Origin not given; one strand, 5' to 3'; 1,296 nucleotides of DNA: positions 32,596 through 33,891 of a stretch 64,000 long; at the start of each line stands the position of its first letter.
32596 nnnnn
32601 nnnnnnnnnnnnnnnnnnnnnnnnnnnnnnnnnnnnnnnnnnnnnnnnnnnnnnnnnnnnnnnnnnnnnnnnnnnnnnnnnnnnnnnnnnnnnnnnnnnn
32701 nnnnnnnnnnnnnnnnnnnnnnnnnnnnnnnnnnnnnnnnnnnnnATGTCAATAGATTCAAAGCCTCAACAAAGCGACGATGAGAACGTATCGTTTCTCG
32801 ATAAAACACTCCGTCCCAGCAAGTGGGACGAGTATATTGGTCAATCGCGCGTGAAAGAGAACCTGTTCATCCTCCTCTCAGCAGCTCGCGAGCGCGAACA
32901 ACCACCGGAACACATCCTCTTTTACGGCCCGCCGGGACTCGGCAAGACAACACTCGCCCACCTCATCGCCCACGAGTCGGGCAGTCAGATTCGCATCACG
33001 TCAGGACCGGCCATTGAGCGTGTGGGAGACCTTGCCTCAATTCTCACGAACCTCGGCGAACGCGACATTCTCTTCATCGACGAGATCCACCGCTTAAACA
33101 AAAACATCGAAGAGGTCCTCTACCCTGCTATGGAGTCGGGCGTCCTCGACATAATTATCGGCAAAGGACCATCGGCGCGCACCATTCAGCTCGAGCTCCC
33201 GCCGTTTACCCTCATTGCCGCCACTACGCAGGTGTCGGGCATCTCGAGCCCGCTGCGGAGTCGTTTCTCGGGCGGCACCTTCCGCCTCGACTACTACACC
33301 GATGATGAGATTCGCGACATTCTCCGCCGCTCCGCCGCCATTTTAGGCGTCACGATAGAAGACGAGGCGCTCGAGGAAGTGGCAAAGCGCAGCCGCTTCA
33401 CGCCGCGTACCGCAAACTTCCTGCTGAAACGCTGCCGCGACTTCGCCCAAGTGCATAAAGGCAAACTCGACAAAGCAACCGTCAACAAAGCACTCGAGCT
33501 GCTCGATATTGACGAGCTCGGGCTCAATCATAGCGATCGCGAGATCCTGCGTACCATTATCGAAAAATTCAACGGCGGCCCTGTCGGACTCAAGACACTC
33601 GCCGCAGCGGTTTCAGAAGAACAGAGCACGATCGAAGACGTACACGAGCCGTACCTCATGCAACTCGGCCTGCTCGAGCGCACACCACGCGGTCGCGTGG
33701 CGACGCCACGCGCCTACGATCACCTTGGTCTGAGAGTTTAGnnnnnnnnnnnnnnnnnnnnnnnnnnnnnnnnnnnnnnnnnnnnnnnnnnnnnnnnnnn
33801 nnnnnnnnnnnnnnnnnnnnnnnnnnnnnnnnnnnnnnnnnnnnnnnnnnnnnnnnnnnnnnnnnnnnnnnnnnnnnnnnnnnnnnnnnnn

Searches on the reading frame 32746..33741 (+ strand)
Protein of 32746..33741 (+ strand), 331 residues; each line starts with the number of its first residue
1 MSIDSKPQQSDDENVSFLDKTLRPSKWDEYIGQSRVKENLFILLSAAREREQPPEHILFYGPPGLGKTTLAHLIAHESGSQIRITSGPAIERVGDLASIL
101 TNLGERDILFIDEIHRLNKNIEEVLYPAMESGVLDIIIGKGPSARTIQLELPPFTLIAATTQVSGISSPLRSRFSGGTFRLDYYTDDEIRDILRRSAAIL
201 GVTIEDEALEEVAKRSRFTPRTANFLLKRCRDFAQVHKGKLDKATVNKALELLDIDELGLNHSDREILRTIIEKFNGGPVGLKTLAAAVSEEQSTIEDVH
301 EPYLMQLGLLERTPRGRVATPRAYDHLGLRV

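Call 11: find_related_loci(query=window:32746-33741:+, collection=genome_contigs, flank=4000)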
Query window:32746-33741:+ (331 aa) in genome_contigs; peptide patterns used: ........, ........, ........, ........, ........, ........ (x = any residue, [..] = any of these).
600 stretches matched a pattern (row limit reached: there are more); 575 encode a relative of the query (tblastn E <= 1e-3); the best 80 are kept; 80 distinct loci.
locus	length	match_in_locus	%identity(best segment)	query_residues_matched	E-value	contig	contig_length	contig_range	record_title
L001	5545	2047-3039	73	1-331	8e-167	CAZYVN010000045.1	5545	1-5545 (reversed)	MAG TPA_asm: uncultured Candidatus Saccharibacteria bacterium isolate binchicken_co185_161 genome assembly, contig: NODE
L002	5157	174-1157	73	3-328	3e-165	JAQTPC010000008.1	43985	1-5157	MAG: Candidatus Paceibacterota bacterium isolate STB_107 NODE_1757_length_43985_cov_4.127639_Sandtown_B, whole genome sh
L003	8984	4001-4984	72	1-328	4e-164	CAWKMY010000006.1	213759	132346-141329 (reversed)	MAG: uncultured bacterium isolate MFD01223.bin.2.47 genome assembly, contig: contig_8201, whole genome shotgun sequence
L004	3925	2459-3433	74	4-328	1e-168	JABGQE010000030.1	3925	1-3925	MAG: bacterium isolate co234_bin49 NODE_34828_length_3925_cov_309.058398, whole genome shotgun sequence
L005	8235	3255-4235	73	8-331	2e-161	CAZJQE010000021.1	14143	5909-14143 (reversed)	MAG TPA_asm: uncultured Candidatus Saccharibacteria bacterium isolate SRP142039_co1_386 genome assembly, contig: NODE_34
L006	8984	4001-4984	73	2-329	4e-161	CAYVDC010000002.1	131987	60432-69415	MAG TPA_asm: uncultured Candidatus Saccharibacteria bacterium isolate SRP170004_co1_265 genome assembly, contig: NODE_13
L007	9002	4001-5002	72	6-329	6e-161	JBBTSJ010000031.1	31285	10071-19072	MAG: Patescibacteria group bacterium isolate H43-bin029_1 H43_bin029_1_000000000031, whole genome shotgun sequence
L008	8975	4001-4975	74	3-329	8e-161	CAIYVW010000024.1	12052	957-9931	uncultured bacterium isolate AlinenLipids_bin-9791 genome assembly, contig: bin-9791:24/52, whole genome shotgun sequenc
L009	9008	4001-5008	70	1-330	1e-160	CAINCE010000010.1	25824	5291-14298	uncultured bacterium isolate KR5_bin-306 genome assembly, contig: bin-306:10/77, whole genome shotgun sequence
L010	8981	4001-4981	73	3-329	2e-160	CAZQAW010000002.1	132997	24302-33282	MAG TPA_asm: uncultured Candidatus Saccharibacteria bacterium isolate SRP286056_co1_162 genome assembly, contig: NODE_92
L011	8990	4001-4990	70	1-330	2e-160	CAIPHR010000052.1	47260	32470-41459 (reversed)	uncultured bacterium isolate MJ-2014_bin-1666 genome assembly, contig: bin-1666:52/95, whole genome shotgun sequence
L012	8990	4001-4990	71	1-330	2e-160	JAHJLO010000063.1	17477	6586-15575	MAG: Patescibacteria group bacterium isolate Old_saline.mb.14 Old_saline.mb.14_k141_670284, whole genome shotgun sequenc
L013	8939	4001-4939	76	17-329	1e-159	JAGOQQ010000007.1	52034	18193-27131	MAG: Candidatus Paceibacterota bacterium isolate Gw_Bodden_bin_112 Gw_Bodden_710_length_52034_cov_17.241759, whole genom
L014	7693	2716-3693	73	5-329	9e-160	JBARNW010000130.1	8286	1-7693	MAG: Minisyncoccia bacterium isolate MFD12107_ilm_asm_bin28 k127_77953, whole genome shotgun sequence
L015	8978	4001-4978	73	2-328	1e-159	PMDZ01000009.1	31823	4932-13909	MAG: Candidatus Nomurabacteria bacterium isolate fen_1328 73.20120700_E2X.147_contig_225459, whole genome shotgun sequen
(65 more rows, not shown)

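Call 65: find_encoding_contigs(protein=window:32746-33741:+, flank=1500, max_places=4)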
Protein window:32746-33741:+ (331 aa): no gene with exactly this product is on record in the collection.
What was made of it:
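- Tried and rejected: Exact look-up of the window's RuvB to name the source genome: not on record (call 65).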
